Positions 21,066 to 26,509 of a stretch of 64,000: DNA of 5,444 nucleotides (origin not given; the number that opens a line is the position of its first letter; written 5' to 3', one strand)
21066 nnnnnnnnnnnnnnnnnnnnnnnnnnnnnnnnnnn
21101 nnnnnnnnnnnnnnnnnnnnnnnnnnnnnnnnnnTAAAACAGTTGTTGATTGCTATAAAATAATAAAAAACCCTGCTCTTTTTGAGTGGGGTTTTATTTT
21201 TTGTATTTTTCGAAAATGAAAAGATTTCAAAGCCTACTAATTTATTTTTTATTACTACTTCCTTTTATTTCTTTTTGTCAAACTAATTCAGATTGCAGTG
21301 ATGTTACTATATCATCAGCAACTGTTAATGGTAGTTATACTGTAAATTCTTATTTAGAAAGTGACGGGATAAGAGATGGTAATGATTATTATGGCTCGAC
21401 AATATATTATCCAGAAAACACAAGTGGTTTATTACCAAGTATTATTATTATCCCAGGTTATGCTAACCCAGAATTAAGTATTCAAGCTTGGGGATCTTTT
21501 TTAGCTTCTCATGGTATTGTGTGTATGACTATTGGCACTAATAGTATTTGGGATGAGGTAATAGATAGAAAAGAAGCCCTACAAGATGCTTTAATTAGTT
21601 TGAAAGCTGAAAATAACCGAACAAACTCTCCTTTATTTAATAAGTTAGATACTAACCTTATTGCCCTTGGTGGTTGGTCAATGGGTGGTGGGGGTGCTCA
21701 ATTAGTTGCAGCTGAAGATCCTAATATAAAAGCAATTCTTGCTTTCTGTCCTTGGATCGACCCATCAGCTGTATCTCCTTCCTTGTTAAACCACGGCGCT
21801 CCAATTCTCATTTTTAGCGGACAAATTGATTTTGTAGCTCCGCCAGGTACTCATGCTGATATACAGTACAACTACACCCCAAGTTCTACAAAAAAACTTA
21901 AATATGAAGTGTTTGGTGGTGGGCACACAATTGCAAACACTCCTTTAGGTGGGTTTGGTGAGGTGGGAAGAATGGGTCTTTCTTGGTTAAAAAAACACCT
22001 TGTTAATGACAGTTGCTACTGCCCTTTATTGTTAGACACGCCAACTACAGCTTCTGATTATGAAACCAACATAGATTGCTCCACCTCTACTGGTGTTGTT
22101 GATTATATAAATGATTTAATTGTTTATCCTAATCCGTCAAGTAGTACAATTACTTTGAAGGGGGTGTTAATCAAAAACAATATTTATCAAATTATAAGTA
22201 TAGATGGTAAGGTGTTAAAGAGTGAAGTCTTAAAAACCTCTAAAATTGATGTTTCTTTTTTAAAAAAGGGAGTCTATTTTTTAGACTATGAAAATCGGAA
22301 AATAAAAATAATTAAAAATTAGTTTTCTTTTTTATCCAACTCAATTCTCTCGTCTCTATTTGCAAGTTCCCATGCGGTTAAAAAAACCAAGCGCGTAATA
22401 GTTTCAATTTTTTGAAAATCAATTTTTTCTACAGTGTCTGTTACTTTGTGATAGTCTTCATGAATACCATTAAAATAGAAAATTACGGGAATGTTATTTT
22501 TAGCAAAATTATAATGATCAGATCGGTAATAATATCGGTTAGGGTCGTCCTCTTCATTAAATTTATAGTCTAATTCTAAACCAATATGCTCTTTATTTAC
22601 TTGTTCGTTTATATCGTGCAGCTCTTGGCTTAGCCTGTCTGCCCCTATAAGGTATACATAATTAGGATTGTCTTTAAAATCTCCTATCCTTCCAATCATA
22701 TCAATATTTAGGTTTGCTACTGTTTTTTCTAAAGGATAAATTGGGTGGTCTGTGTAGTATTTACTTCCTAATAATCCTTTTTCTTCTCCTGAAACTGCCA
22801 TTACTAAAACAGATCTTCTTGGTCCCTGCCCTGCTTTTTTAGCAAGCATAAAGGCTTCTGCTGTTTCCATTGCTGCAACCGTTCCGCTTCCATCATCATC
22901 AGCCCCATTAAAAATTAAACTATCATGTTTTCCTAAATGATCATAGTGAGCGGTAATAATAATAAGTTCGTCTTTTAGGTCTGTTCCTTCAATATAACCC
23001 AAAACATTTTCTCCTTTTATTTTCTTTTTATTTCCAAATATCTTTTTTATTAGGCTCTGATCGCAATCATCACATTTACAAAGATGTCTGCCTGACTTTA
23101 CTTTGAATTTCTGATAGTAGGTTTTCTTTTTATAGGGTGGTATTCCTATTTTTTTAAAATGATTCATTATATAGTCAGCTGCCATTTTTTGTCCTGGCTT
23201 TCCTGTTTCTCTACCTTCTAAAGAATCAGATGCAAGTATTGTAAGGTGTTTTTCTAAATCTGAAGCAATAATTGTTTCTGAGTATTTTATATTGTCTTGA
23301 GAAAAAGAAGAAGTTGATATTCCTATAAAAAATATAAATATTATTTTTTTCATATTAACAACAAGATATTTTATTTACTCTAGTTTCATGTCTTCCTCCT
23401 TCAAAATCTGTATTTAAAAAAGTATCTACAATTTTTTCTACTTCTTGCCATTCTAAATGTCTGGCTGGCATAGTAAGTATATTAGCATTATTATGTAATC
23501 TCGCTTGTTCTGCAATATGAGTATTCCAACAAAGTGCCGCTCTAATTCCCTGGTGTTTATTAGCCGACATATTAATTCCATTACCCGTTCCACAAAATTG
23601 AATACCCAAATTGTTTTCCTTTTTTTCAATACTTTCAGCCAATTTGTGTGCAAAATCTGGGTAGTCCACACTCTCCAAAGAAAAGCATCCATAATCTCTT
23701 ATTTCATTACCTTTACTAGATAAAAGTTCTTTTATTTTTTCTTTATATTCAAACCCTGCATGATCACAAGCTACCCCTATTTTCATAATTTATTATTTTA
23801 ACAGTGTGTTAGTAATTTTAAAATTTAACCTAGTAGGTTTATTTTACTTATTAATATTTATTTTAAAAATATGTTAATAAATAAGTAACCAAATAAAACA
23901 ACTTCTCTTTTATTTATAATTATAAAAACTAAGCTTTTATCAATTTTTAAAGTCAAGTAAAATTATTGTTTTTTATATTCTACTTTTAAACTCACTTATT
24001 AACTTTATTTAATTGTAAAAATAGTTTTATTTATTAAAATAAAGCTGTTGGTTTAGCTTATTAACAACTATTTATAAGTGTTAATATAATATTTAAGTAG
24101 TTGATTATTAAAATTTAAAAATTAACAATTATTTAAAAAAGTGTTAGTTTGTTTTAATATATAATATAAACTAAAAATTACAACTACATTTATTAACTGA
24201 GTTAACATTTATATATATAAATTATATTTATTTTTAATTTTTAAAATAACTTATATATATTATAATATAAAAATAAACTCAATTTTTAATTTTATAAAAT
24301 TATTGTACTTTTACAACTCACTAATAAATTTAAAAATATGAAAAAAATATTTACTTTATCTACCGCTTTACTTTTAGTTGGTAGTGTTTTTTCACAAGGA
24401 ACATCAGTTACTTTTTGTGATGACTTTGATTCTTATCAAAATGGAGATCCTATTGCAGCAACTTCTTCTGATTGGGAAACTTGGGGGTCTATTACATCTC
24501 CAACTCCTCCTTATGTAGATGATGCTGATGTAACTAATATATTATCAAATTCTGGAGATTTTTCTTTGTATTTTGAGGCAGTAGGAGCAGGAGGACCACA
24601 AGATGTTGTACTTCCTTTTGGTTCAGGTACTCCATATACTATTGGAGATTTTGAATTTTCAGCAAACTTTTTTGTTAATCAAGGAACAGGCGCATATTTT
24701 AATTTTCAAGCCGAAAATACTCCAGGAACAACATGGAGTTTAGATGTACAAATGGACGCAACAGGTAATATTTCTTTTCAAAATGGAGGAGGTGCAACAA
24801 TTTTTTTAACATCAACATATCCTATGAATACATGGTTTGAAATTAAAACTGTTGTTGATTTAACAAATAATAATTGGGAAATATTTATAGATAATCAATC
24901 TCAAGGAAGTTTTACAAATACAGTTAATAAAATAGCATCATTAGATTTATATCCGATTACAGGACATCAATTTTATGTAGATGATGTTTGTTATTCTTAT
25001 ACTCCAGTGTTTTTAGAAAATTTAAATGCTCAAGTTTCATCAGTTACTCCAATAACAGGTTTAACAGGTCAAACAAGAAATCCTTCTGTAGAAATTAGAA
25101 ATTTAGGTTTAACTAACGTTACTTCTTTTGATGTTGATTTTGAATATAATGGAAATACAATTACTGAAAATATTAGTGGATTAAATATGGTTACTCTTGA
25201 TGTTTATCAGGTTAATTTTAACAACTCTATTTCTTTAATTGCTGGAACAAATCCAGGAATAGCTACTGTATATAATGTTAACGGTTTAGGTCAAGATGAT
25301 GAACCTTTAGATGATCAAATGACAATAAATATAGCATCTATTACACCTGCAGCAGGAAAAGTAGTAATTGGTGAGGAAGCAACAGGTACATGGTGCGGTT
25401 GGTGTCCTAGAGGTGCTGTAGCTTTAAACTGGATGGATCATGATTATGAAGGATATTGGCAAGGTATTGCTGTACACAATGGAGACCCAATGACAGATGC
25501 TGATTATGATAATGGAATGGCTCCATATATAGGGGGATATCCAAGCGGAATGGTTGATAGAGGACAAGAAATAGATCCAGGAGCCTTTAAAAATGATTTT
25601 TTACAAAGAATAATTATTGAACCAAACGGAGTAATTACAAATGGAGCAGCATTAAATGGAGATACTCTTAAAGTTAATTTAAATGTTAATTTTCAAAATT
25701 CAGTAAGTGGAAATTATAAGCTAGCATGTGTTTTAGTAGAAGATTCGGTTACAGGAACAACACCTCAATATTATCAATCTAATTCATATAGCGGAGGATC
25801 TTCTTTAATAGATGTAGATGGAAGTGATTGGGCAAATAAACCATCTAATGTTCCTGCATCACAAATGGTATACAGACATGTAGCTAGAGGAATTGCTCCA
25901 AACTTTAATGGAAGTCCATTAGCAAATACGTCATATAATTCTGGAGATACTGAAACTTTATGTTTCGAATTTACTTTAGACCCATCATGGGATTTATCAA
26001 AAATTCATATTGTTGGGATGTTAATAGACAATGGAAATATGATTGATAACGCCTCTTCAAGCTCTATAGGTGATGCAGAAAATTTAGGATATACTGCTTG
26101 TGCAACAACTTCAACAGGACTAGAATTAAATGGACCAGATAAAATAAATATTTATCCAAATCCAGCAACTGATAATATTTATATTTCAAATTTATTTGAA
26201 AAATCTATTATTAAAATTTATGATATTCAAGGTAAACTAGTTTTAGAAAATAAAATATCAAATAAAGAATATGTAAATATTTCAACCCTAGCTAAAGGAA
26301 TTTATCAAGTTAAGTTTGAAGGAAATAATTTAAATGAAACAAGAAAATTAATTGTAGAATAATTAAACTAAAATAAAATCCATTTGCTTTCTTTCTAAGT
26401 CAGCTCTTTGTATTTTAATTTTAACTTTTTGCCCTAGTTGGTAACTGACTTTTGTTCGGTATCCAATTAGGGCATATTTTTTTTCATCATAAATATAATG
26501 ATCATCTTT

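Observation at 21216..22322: IsPETase/cutinase-like polyesterase homologue fused to a T9SS sorting domain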

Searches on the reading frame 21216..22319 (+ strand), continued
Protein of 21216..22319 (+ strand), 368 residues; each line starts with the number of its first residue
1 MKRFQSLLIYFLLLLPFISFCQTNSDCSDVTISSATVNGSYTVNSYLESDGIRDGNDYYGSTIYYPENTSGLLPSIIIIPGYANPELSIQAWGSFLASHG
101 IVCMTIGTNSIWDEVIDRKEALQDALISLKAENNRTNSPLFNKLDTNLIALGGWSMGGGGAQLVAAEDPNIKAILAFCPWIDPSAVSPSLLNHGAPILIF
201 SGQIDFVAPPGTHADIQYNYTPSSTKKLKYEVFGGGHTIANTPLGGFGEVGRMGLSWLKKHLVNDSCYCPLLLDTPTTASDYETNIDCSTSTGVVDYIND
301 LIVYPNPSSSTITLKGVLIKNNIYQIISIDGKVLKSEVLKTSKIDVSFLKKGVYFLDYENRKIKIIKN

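Call 11: find_related_loci(query=window:21216-22319:+, collection=genome_contigs, flank=6000)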
Query window:21216-22319:+ (368 aa) in genome_contigs; peptide patterns used: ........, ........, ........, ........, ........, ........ (x = any residue, [..] = any of these).
89 stretches matched a pattern; 6 encode a relative of the query (tblastn E <= 1e-3); 5 distinct loci.
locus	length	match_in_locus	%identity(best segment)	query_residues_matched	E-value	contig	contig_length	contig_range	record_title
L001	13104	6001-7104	88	1-368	0e+0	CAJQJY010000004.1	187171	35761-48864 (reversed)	MAG: uncultured Flavobacteriales bacterium isolate 0.2_20180511_Bin_162_sub_1 genome assembly, contig: c_000000000038, w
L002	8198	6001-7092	80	5-368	0e+0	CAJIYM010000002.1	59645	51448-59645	MAG: uncultured Flavobacteriales bacterium isolate FRAM18_bin188 genome assembly, contig: FRAM18_bin188-2, whole genome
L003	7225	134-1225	79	5-368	0e+0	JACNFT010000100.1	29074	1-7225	MAG: Cryomorphaceae bacterium isolate NIOZ-UU109 NIOZ-UU_NODE_1796_length_29074_cov_13.1038, whole genome shotgun sequen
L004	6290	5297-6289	82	1-331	0e+0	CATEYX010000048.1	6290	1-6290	MAG: Cryomorphaceae bacterium isolate bin.103 MAG genome assembly, contig: k119_2186807, whole genome shotgun sequence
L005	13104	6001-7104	90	1-368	0e+0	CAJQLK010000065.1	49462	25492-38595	MAG: uncultured Flavobacteriales bacterium isolate 0.2_20180522_Bin_27_sub_1 genome assembly, contig: c_000000000830, wh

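Call 20: predict_structure(alignment_id=A1)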
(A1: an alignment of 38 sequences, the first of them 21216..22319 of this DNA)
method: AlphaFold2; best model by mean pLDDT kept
length: 368 residues; sequences in the alignment: 38
mean_pLDDT: 81.3   pTM: 0.71
mean pLDDT of the five models: 81.3, 80.7, 79.4, 79.0, 70.8
residues with pLDDT >= 90: 175; 70-90: 114; 50-70: 45; < 50: 34
segments of 3 or more residues with pLDDT < 50: 14-26, 291-301, 303-308
pLDDT, mean of each block of 10 residues (from residue 1): 58 43 41 58 89 78 88 92 68 92 83 81 93 91 93 94 96 96 91 97 91 93 96 93 90 93 86 86 83 41 48 67 86 88 83 82 76
secondary structure, 60 per line:
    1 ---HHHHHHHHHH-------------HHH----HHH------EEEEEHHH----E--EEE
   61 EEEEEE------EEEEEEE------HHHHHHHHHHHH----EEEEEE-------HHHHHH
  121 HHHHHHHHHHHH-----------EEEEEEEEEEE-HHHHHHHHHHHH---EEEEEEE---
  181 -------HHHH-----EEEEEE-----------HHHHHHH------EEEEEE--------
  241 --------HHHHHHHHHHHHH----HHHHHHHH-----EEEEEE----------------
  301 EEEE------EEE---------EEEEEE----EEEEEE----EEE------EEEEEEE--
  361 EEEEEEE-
elements in order: H4-13 E43-47 E58-66 E73-79 H86-97 E102-107 H115-132 E144-154 H156-167 E171-177 H188-191 E197-202 H214-220 E227-232 H249-261 H266-273 E279-284 E301-304 E311-313 E323-328 E333-338 E343-345 E352-358 E361-367
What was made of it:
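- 21321..22061 (+): PETase-like alpha/beta-hydrolase catalytic domain (residues 36-282). AlphaFold2 pLDDT is mostly 83-97 over this region, with lower values at residues 51-60 and 81-90 (call 20).
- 21756..21803 (+): Clade-specific longer loop after the clamp Trp (residues 181-196). Trp180 to Pro196 is 16-17 residues in this clade, against 12 in PET30 and 13 in IsPETase. The loop is modelled confidently with a short helix at 188-191 (call 20).
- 22122..22319 (+): Type A T9SS C-terminal sorting domain (residues 303-368). A low-confidence linker at residues 291-308 leads into it and overlaps its first residues. The model shows seven beta-strands, pLDDT 67-88 (call 20).
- On T9SS type A C-terminal sorting domain (TIGR04183 / PF18962): The AlphaFold2 model has strands at 301-304, 311-313, 323-328, 333-338, 343-345, 352-358 and 361-367, with pLDDT 67-88 (call 20).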

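Call 23: fold_search(model_id=the predicted structure, library=pdb)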
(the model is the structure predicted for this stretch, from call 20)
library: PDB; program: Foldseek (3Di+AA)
matches with E <= 10: 1869; with E <= 0.001: 1183
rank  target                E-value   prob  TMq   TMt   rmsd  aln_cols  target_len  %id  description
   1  7pzj                  1.5e-34  1.00  0.67  0.90   2.5       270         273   48  Structure of a bacteroidetal polyethylene terephthalate (PET) esterase (released 2022-03-02)
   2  7ec8_A                1.2e-26  1.00  0.64  0.88   2.1       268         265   36  Polyethylene terephthalate hydrolyzing lipase PET2 mutant - F105R-E110K (released 2021-07-07)
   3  7vpb_A                3.1e-26  1.00  0.63  0.85   2.4       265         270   37  Crystal structure of a novel hydrolase in apo form (released 2022-10-19)
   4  8otu_A                7.6e-26  1.00  0.63  0.87   2.3       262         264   37  The crystal structure of PET44, a PETase enzyme from Alkalilimnicola ehrlichii (released 2024-11-06)
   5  8otu_B                8.1e-26  1.00  0.64  0.87   2.1       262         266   35  The crystal structure of PET44, a PETase enzyme from Alkalilimnicola ehrlichii (released 2024-11-06)
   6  6scd_A                8.6e-26  1.00  0.64  0.87   2.3       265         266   37  Polyester hydrolase PE-H Y250S mutant of Pseudomonas aestusnigri (released 2020-02-26)
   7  6ij4                  9.1e-26  1.00  0.63  0.88   2.2       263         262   34  Crystal structure of PETase S121E, D186H mutant from Ideonella sakaiensis (released 2019-09-04)
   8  7vpa_B                9.7e-26  1.00  0.64  0.85   2.4       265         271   37  Crystal structure of Ple629 from marine microbial consortium (released 2022-08-24)
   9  5xg0_A                1.2e-25  1.00  0.61  0.85   2.6       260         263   33  Crystal structure of a novel PET hydrolase from Ideonella sakaiensis 201-F6 (released 2017-12-20)
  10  6ij6                  1.3e-25  1.00  0.64  0.89   2.0       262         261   35  Crystal structure of PETase S121E, D186H, R280A mutant from Ideonella sakaiensis (released 2019-09-04)
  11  6eqf                  1.3e-25  1.00  0.65  0.87   2.3       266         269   34  Crystal structure of a polyethylene terephthalate degrading hydrolase from Ideonella sakaiensis in spacegroup P212121 (released 2018-04-25)
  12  6kuo                  1.4e-25  1.00  0.64  0.89   2.0       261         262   34  Crystal strcuture of PETase N246D mutant from Ideonella sakaiensis (released 2020-09-02)
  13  7ecb                  1.6e-25  1.00  0.64  0.87   2.3       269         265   36  Polyethylene terephthalate hydrolyzing lipase PET2 mutant - R47C-G89C-F105R-E110K-S156P-G180A-T297P (released 2021-07-07)
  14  6ij5                  1.7e-25  1.00  0.64  0.89   2.1       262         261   35  Crystal structure of PETase P181A mutant from Ideonella sakaiensis (released 2019-09-04)
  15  5yfe                  1.7e-25  1.00  0.64  0.87   2.4       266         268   34  Enzymatic and structural characterization of the poly (ethylene terephthalate) hydrolase PETase from I. sakaiensis (released 2018-09-26)
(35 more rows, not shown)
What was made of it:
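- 21321..22061 (+): Foldseek TM (target-normalised) is 0.90 to 7PZJ and 0.85-0.89 to IsPETase, PET2, PE-H and LCC (call 23).
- On Pfam PF12740 PET hydrolase-like (cutinase-like alpha/beta hydrolases): Foldseek TM (target-normalised) of 0.83-0.90 to 7PZJ, PET2, PE-H, IsPETase and LCC (call 23).
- The AlphaFold2 model has pLDDT 81, and Foldseek gives TM 0.90 to 7PZJ and 0.85-0.89 to IsPETase, PET2, PE-H and LCC (calls 20, 23).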

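Call 48: find_encoding_contigs(protein=window:21216-22319:+, flank=3000, max_places=5)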
Protein window:21216-22319:+ (368 aa): 20 contigs read that carry it; 5 places shown.
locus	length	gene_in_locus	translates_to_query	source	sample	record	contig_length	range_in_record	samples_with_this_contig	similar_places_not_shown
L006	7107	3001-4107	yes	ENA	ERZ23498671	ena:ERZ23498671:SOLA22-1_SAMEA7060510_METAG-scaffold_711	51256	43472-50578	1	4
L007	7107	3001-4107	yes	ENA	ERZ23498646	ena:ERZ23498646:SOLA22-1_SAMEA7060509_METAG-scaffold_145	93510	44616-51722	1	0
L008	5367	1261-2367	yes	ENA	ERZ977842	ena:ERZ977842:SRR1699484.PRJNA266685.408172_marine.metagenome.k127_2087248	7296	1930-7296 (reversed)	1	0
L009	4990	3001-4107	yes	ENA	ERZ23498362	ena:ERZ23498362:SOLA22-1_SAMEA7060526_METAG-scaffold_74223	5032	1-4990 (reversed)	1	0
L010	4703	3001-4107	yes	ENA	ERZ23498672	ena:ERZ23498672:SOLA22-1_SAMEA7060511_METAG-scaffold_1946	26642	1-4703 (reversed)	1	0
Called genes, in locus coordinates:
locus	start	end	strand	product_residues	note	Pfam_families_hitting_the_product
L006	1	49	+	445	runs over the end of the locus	PF02163:Peptidase_M50, PF13180:PDZ_2 (faint), PF17820:PDZ_6 (weak)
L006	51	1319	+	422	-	PF00999:Na_H_Exchanger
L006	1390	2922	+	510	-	PF00171:Aldedh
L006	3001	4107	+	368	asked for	PF12740:PETase, PF18962:Por_Secre_tail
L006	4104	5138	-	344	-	PF04389:Peptidase_M28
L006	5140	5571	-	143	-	PF02502:LacAB_rpiB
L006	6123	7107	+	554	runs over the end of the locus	?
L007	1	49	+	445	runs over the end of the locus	PF02163:Peptidase_M50, PF13180:PDZ_2 (faint), PF17820:PDZ_6 (weak)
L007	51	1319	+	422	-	PF00999:Na_H_Exchanger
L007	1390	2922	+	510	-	PF00171:Aldedh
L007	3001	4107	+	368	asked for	PF12740:PETase, PF18962:Por_Secre_tail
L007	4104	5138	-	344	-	PF04389:Peptidase_M28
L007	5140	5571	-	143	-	PF02502:LacAB_rpiB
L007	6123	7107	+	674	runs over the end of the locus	PF11551:Omp28, PF18962:Por_Secre_tail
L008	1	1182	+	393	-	?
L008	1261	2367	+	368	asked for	PF12740:PETase, PF18962:Por_Secre_tail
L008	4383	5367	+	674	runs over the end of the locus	PF11551:Omp28, PF18962:Por_Secre_tail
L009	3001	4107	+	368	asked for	PF12740:PETase, PF18962:Por_Secre_tail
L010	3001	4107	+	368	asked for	PF12740:PETase, PF18962:Por_Secre_tail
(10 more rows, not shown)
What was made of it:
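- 21216..22322 (+): Complete coding sequence of the PETase-like esterase (368 aa plus TAG stop). Gene callers on >=20 metagenome contigs use the same 368-aa product (call 48).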

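Call 49: find_encoding_contigs(protein=P0003, flank=8000, max_places=3)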
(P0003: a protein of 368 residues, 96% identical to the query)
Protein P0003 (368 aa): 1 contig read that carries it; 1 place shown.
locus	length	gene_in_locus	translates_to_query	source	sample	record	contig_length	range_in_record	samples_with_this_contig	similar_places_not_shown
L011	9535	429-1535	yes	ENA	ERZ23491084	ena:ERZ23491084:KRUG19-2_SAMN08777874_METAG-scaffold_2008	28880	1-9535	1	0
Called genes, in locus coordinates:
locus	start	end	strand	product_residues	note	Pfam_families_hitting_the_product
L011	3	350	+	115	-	?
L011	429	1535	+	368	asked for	PF12740:PETase, PF18962:Por_Secre_tail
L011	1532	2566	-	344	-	PF04389:Peptidase_M28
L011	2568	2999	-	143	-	PF02502:LacAB_rpiB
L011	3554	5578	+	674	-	PF11551:Omp28, PF18962:Por_Secre_tail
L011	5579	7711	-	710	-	PF08206:OB_RNB (faint), PF17849:OB_Dis3, PF17876:CSD2, PF00773:RNB, PF00575:S1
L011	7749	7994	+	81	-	-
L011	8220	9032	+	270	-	-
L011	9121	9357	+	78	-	-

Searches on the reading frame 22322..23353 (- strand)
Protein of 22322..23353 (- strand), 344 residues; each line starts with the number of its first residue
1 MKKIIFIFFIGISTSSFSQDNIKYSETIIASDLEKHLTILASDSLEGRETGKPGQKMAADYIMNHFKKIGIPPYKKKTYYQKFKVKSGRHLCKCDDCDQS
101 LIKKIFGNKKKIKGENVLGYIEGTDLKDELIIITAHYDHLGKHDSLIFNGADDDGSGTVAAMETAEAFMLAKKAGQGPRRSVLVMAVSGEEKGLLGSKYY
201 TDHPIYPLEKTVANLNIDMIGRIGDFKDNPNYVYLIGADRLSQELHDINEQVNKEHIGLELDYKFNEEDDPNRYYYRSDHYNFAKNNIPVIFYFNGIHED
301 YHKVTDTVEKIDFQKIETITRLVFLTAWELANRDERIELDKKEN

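Call 16: search_protein_families(library=pfam, proteins=[window:22322-23353:-], max_evalue=0.00001)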
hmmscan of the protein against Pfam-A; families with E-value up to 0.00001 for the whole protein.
window:22322-23353:- (344 aa): 1 family
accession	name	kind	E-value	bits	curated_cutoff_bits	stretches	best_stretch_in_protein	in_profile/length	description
PF04389.22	Peptidase_M28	-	3.7e-38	131.6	21.3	1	116-324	1-190/193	Peptidase family M28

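Call 61: search_protein_families(library=ncbifam, proteins=[window:22322-23353:-], max_evalue=0.00001)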
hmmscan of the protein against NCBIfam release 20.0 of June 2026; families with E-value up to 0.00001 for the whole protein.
window:22322-23353:- (344 aa): 1 family
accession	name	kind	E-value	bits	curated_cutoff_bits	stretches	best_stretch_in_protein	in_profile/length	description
NF045908.1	AminopepLapALeg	equivalog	2.3e-15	56.4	600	1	122-332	198-395/396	aminopeptidase LapA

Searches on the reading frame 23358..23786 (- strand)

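Call 16: search_protein_families(library=pfam, proteins=[window:23358-23786:-], max_evalue=0.00001)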
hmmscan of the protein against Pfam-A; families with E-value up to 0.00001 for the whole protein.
window:23358-23786:- (143 aa): 1 family
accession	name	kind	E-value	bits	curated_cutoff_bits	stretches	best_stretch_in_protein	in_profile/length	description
PF02502.23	LacAB_rpiB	-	6.9e-57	191.7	24.7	1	3-140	1-138/138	Ribose/Galactose Isomerase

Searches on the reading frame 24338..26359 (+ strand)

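Call 16: search_protein_families(library=pfam, proteins=[window:24338-26359:+], max_evalue=0.00001)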
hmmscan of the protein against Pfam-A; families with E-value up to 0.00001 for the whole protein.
window:24338-26359:+ (674 aa): 2 families
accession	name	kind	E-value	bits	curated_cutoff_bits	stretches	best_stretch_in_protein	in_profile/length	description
PF18962.6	Por_Secre_tail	-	4.1e-15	56.3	27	1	605-673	1-75/75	Secretion system C-terminal sorting domain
PF11551.14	Omp28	-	4.1e-13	50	34.9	1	398-578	10-168/171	Outer membrane protein Omp28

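Call 61: search_protein_families(library=ncbifam, proteins=[window:24338-26359:+], max_evalue=0.00001)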
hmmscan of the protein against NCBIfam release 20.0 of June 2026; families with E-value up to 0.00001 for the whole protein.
window:24338-26359:+ (674 aa): 4 families
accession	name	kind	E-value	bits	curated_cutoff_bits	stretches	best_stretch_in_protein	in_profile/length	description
TIGR04183.1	Por_Secre_tail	domain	7.8e-15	54.6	23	1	605-673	1-71/72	T9SS type A sorting domain-containing protein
NF038113.1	T9SSA_dep_M36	equivalog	3.8e-14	51.8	885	1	586-673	778-868/869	T9SS-dependent M36 family metallopeptidase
NF050177.1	TapA_OM_Porphy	equivalog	4.2e-07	29.1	500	1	601-674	469-544/544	TapA/TapC family T9SS-dependent outer membrane protein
NF052644.1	T9SS_DNase_Rie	equivalog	4.4e-06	26.2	260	1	621-672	198-249/251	T9SS-dependent surface endonuclease, AS87_RS02955 family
